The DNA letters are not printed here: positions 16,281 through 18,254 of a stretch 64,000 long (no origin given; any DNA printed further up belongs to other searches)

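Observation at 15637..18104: Divergent Ppm1/Dpm1-like synthase and GT39/PMT-like transferase: a candidate periplasmic protein O-glycosylation core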

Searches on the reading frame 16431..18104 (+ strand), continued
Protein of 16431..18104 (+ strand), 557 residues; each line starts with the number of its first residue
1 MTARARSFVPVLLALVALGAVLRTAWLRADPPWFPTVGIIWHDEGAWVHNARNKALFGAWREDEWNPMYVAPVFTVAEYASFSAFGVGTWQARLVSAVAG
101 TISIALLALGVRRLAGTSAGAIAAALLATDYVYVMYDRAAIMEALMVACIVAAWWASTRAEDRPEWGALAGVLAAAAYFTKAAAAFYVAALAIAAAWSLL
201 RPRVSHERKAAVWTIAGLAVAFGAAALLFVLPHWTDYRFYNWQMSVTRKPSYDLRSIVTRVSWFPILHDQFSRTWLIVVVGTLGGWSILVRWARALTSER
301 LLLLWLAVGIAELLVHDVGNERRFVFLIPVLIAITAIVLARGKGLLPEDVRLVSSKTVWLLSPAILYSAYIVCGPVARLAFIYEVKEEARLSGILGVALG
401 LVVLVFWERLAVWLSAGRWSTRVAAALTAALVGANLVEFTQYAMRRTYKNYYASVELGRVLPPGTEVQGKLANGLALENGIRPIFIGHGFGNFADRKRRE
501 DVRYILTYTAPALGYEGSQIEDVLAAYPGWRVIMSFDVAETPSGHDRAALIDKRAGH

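Call 24: search_solved_structures(query=A1, max_evalue=10, show_alignments=3)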
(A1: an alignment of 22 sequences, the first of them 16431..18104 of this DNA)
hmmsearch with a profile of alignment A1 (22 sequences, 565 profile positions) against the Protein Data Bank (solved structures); distinct sequences matched with E-value up to 10: 5.
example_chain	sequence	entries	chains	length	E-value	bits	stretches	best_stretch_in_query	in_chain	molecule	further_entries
5ezm_A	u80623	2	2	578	3.9e-08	35.7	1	42-445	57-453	4-amino-4-deoxy-L-arabinose transferase or related glycosyltransferases of PMT family | 4-amino-4-deoxy-L-arabinose (L-Ara4N) transferase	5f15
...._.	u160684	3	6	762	1.2e-05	27.5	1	96-239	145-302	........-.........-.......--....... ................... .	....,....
6p25_A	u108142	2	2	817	1.2e-05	27.4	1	93-235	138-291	Dolichyl-phosphate-mannose--protein mannosyltransferase 1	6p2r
9i5k_A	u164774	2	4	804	0.00034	22.6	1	92-239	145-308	Dolichyl-phosphate-mannose--protein mannosyltransferase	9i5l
8hf2_A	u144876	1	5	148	0.5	12.2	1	277-377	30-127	PRA1 family protein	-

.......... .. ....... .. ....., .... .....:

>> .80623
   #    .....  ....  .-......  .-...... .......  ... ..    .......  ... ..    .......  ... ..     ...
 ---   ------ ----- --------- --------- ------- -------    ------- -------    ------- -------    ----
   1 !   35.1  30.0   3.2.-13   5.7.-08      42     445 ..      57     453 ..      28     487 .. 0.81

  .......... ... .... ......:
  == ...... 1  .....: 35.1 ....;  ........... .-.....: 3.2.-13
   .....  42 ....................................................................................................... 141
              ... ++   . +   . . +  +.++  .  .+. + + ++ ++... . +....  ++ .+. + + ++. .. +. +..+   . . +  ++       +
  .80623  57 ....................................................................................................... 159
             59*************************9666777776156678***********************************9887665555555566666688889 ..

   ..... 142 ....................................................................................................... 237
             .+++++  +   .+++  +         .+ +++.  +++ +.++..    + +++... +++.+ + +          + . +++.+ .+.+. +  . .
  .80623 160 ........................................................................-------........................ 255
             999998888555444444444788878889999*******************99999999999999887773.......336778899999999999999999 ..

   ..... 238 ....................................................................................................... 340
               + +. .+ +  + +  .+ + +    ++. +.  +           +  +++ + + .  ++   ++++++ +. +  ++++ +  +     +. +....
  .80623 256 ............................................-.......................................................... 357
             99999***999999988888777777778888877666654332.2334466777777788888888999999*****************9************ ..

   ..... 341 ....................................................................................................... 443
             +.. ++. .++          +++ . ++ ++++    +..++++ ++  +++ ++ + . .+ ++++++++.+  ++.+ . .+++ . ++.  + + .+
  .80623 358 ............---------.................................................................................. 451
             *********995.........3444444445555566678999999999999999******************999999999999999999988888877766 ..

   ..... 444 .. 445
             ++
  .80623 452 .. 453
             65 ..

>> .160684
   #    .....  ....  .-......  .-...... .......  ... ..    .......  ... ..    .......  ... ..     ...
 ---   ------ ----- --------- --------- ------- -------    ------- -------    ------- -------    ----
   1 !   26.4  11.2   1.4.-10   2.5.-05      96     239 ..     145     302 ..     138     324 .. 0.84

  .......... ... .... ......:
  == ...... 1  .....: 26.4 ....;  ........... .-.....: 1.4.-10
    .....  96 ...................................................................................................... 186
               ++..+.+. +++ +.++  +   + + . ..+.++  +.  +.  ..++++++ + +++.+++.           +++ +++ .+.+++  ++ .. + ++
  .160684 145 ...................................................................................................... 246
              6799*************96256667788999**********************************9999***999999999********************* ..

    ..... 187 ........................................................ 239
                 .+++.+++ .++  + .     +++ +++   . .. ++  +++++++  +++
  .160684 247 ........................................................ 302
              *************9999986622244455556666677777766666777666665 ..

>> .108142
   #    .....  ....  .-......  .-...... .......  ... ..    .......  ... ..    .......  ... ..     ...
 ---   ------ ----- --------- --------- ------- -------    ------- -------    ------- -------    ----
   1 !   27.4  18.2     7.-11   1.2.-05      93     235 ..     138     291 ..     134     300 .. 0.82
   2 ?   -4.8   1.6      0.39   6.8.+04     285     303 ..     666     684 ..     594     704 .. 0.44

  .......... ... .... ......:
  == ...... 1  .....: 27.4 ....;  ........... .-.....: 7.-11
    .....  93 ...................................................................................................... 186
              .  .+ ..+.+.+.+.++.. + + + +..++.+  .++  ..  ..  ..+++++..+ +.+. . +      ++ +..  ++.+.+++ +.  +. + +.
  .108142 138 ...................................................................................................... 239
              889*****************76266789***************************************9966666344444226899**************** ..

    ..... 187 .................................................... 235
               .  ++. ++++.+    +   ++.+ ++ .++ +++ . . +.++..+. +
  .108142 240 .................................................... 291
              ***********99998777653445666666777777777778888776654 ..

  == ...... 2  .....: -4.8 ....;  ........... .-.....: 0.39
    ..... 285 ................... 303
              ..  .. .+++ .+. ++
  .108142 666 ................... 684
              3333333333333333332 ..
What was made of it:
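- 16431..18104 (+): ArnT-like GT-C glycosyltransferase (GT-C #2). It has a loop-1 D43-E44 pair, about 13 TM helices and a C-terminal periplasmic alpha/beta domain (aa ~449-557). Profile against PDB: ArnT E=3.9e-8 (call 24).
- On GT39 protein O-mannosyltransferase (PMT): The same positions align to ArnT PDEG (call 24), so the feature does not discriminate. Profile: ArnT 35.7 bits over 400 positions, against PMT 27 bits over 140 positions (call 24).
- On GT83 ArnT-type lipid A/LPS glycosyltransferase: Only the 22-sequence profile reaches ArnT (call 24).
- It aligns only about 140 positions to PMTs, at E~1e-5 (call 24).
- Tried and rejected: Only the family profile reached ArnT and PMTs (call 24).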

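Call 26: find_related_loci(query=A1, collection=genome_contigs, flank=10000)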
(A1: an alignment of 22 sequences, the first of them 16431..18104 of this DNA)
Query A1 (557 aa) in genome_contigs; peptide patterns used: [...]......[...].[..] (x = any residue, [..] = any of these).
246 stretches matched a pattern; 238 encode a relative of the query (tblastn E <= 1e-3); the best 80 are kept; 80 distinct loci.
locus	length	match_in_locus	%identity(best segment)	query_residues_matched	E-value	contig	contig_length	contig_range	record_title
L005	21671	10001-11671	78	1-557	0e+0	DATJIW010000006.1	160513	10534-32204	MAG TPA_asm: Vicinamibacterales bacterium isolate SMAG_U15549 k141_8640785, whole genome shotgun sequence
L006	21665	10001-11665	65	5-553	0e+0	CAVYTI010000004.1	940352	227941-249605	MAG: uncultured Acidobacteriota bacterium isolate MFD05537.bin.1.91 genome assembly, contig: contig_1835, whole genome s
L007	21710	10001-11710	62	1-555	0e+0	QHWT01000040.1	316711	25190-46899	MAG: Acidobacteria bacterium isolate gp6 AA36 14_0927_09_20cm_scaffold_65_curated, whole genome shotgun sequence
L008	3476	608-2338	63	8-557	0e+0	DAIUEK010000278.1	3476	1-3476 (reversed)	MAG TPA_asm: Vicinamibacterales bacterium isolate CTOTU25343 NODE_22408_length_3476_cov_8.446945, whole genome shotgun s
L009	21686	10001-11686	62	1-557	0e+0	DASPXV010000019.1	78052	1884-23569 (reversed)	MAG TPA_asm: Vicinamibacterales bacterium isolate SMAG_U11576 k141_858393, whole genome shotgun sequence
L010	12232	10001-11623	63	29-557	0e+0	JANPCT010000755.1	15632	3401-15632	MAG: Acidobacteriota bacterium isolate VAR_78_metabat_474 VAR_78_k141_1109526, whole genome shotgun sequence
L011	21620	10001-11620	63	23-557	0e+0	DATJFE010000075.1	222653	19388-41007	MAG TPA_asm: Vicinamibacterales bacterium isolate SMAG_U15451 k141_7945996, whole genome shotgun sequence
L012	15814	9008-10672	62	6-557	0e+0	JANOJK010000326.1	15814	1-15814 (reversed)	MAG: Acidobacteriota bacterium isolate SOY_6_C_metabat_75 SOY_6_C_k141_630796, whole genome shotgun sequence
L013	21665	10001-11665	57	2-553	0e+0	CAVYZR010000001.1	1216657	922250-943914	MAG: uncultured Acidobacteriota bacterium isolate MFD02242.bin.1.228 genome assembly, contig: contig_1063, whole genome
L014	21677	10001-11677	59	2-553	0e+0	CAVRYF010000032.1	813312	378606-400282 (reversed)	MAG: uncultured Acidobacteriota bacterium isolate MFD02242.bin.2.257 genome assembly, contig: contig_899, whole genome s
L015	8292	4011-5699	62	6-557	0e+0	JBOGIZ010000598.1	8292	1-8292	MAG: Vicinamibacterales bacterium isolate TC-S_metawrap_bin.91 k127_4697416, whole genome shotgun sequence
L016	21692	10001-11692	58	1-557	0e+0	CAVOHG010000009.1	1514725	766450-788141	MAG: uncultured Acidobacteriota bacterium isolate MFD00392.bin.1.305 genome assembly, contig: contig_7445, whole genome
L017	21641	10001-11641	57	8-553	0e+0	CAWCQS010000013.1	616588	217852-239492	MAG: uncultured Acidobacteriota bacterium isolate MFD05176.bin.1.177 genome assembly, contig: contig_4379, whole genome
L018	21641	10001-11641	55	15-557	0e+0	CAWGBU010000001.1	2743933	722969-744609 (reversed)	MAG: uncultured Acidobacteriota bacterium isolate MFD06229.bin.2.238 genome assembly, contig: contig_1804, whole genome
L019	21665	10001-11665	56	6-553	0e+0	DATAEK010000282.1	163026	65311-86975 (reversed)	MAG TPA_asm: Vicinamibacterales bacterium isolate SMAG_U6775 k141_4612744, whole genome shotgun sequence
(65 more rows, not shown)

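Call 29: predict_structure(alignment_id=A1)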
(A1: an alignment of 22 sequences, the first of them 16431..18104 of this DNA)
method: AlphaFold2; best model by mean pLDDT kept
length: 557 residues; sequences in the alignment: 22
mean_pLDDT: 90.0   pTM: 0.92
mean pLDDT of the five models: 90.0, 89.8, 88.9, 88.0, 87.4
residues with pLDDT >= 90: 367; 70-90: 162; 50-70: 24; < 50: 4
segments of 3 or more residues with pLDDT < 50: none
pLDDT, mean of each block of 10 residues (from residue 1): 72 98 95 74 86 93 84 96 95 96 98 96 98 93 96 98 97 98 95 96 91 98 97 92 76 84 83 89 94 93 97 82 90 97 88 91 93 75 67 91 94 88 93 95 92 94 92 91 84 85 91 79 88 90 79 79
secondary structure, 60 per line:
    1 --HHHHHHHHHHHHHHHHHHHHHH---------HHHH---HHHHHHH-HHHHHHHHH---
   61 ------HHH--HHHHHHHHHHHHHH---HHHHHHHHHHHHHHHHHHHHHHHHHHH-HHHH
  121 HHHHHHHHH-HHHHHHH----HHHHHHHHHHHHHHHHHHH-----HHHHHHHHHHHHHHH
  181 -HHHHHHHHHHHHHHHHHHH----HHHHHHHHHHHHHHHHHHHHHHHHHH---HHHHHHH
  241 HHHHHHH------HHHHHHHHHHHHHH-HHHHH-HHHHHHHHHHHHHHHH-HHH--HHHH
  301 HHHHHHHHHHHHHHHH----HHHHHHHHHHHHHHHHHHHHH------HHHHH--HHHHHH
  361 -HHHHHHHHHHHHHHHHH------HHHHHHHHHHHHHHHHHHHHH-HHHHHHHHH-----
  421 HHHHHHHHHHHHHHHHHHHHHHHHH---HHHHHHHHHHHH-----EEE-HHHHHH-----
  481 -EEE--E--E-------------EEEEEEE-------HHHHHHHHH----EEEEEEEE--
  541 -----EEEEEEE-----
elements in order: H3-24 H34-37 H41-47 H49-57 H72-85 H89-115 H117-129 H131-137 H142-160 H166-180 H182-200 H205-230 H234-247 H254-267 H269-273 H275-290 H297-316 H321-341 H348-352 H355-360 H362-378 H385-405 H407-415 H421-445 H449-460 E466-468 H470-475 E482-484 E504-510 H518-526 E531-538 E546-552
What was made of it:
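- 16431..18104 (+): AF2 pLDDT 90 (call 29).
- On GT39 protein O-mannosyltransferase (PMT): The model has about 13 TM helices plus a C-terminal domain (call 29).
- On GT83 ArnT-type lipid A/LPS glycosyltransferase: AF2 model (call 29).
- The architecture matches: 13 TM helices plus a C-terminal periplasmic domain (call 29).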

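Call 33: fold_search(model_id=the predicted structure, library=pdb)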
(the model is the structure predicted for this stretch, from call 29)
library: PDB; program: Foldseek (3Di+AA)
matches with E <= 10: 349; with E <= 0.001: 29
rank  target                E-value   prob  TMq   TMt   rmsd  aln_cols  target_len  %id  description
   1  6s7o_A                6.6e-09  1.00  0.54  0.47  13.4       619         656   11  Cryo-EM structure of human oligosaccharyltransferase complex OST-A (released 2019-12-18)
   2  8b6l_I                3.2e-08  1.00  0.54  0.45  11.8       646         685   11  Subtomogram average of the human Sec61-TRAP-OSTA-translocon (released 2022-12-07)
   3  5ezm                  4.3e-08  1.00  0.56  0.58  12.0       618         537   14  Crystal Structure of ArnT from Cupriavidus metallidurans in the apo state (released 2016-02-17)
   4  5f15                  4.3e-08  1.00  0.53  0.55  12.2       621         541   16  Crystal Structure of ArnT from Cupriavidus metallidurans bound to Undecaprenyl phosphate (released 2016-02-17)
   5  8pn9_A                8.6e-08  1.00  0.52  0.45  13.8       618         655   12  Structure of human oligosaccharyltransferase OST-A complex bound to NGI-1 (released 2024-05-08)
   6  9n9j_I                1.6e-07  1.00  0.51  0.42  15.3       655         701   13  Structure of a GRP94 folding intermediate engaged with a CCDC134- and FKBP11-bound secretory translocon (released 2025-11-19)
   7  8age_A                3.3e-07  1.00  0.51  0.44  14.0       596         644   10  Structure of yeast oligosaccharylransferase complex with acceptor peptide bound (released 2022-12-07)
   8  7oci_F                3.6e-07  1.00  0.51  0.46  14.7       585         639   11  Cryo-EM structure of yeast Ost6p containing oligosaccharyltransferase complex (released 2022-02-16)
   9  3wak                  5.5e-07  1.00  0.47  0.32  21.9       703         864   14  Crystal structure of the Archaeoglobus fulgidus oligosaccharyltransferase (O29867_ARCFU) in the apo form (released 2013-10-30)
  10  5gmy_A                6.5e-07  1.00  0.46  0.32  17.0       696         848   12  Crystal structure of the Archaeoglobus fulgidus oligosaccharyltransferase (O29867_ARCFU) tethered with an acceptor pep (released 2017-02-01)
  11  8agb_A                6.8e-07  1.00  0.50  0.44  15.6       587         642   11  Structure of yeast oligosaccharylransferase complex with lipid-linked oligosaccharide bound (released 2022-12-07)
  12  9s6t_A                8.4e-07  1.00  0.49  0.55   9.2       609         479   13  Ternary cryo-EM structure of chicken ALG12 with Dol25-PP-GlcNAc2Man7, Dol25-P-Man, and Fab (released 2026-03-18)
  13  6s7t_A                1.3e-06  1.00  0.45  0.37  13.6       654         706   14  Cryo-EM structure of human oligosaccharyltransferase complex OST-B (released 2019-12-18)
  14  7e9s_A                1.4e-06  1.00  0.48  0.33  15.1       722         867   12  Archaeal oligosaccharyltransferase AglB from Archaeoglobus fulgidus in complex with an inhibitory peptide and a dolich (released 2021-09-08)
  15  3waj                  2.0e-06  1.00  0.49  0.36  15.4       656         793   13  Crystal structure of the Archaeoglobus fulgidus oligosaccharyltransferase (O29867_ARCFU) complex with Zn and sulfate (released 2013-10-30)
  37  9dm5                  2.5e-02  1.00  0.37  0.49   8.6       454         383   13  Product-Bound mannosyltransferase PimE (released 2025-06-25)
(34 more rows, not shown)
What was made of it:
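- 16431..18104 (+): Foldseek: ArnT TM 0.56/0.58 (call 33).
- On GT39 protein O-mannosyltransferase (PMT): Foldseek ranks PMTs at 23 or lower, with TM 0.32-0.43 (call 33).
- On GT83 ArnT-type lipid A/LPS glycosyltransferase: Best reciprocal TM-score is to 5ezm, 0.56/0.58 (call 33).
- On STT3/PglB oligosaccharyltransferase (GT66): The fold similarity (TM 0.54, call 33) reflects the shared GT-C core.
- Closest known: Francisella FlmF1/FlmK. Same: ArnT is the nearest solved relative (calls 24, 33).
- Confident model, pLDDT 90, with a GT-C fold (calls 29, 33). Foldseek gives TM 0.56/0.58 for ArnT and 0.32-0.43 for PMTs (call 33). STT3 oligosaccharyltransferases, which act on proteins, score as well as ArnT by fold (call 33). 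STT3/PglB-type protein glycosyltransferases are top fold neighbours (call 33). PMTs are weaker matches than ArnT (calls 24, 33). ArnT is the best sequence-profile hit and has the best reciprocal TM-score (calls 24, 33).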

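Call 34: search_protein_families(library=pfam, proteins=[L003:8433-10022:+, L003:15714-17621:+, L001:4782-6368:+], max_evalue=1)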
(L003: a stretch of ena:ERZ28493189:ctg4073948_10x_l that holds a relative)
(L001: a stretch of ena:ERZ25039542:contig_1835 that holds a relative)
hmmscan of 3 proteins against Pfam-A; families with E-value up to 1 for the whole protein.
L003:8433-10022:+ (529 aa): 2 families
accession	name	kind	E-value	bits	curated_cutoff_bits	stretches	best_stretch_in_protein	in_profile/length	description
PF13231.12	PMT_2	-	0.018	15.7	26.1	1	54-223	2-155/160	Dolichyl-phosphate-mannose-protein mannosyltransferase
PF09994.14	T6SS_Tle1-like_cat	-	0.11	12.2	27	1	413-436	86-109/287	T6SS, Phospholipase effector Tle1-like, catalytic domain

L003:15714-17621:+ (635 aa): 1 family
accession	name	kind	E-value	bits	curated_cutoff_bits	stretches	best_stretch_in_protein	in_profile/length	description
PF10131.15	PTPS_related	-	0.12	11.2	26.4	1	344-472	32-156/621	6-pyruvoyl-tetrahydropterin synthase related domain; membrane protein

L001:4782-6368:+ (528 aa): 2 families
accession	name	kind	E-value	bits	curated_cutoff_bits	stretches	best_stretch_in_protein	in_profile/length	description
PF13231.12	PMT_2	-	1.1e-05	26.1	26.1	1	64-221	2-155/160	Dolichyl-phosphate-mannose-protein mannosyltransferase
PF06259.18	Abhydrolase_8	-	0.053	13.6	20.5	1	409-440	91-122/178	Alpha/beta hydrolase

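Call 42: search_protein_families(library=pfam, proteins=[window:16431-18104:+], max_evalue=10)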
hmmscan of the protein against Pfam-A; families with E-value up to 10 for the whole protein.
window:16431-18104:+ (557 aa): 2 families
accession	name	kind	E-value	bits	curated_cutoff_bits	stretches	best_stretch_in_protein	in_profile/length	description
PF13231.12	PMT_2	-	6e-16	59.5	26.1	1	79-219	11-152/160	Dolichyl-phosphate-mannose-protein mannosyltransferase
PF01734.28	Patatin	-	0.0073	17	27.7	1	88-131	10-48/191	Patatin-like phospholipase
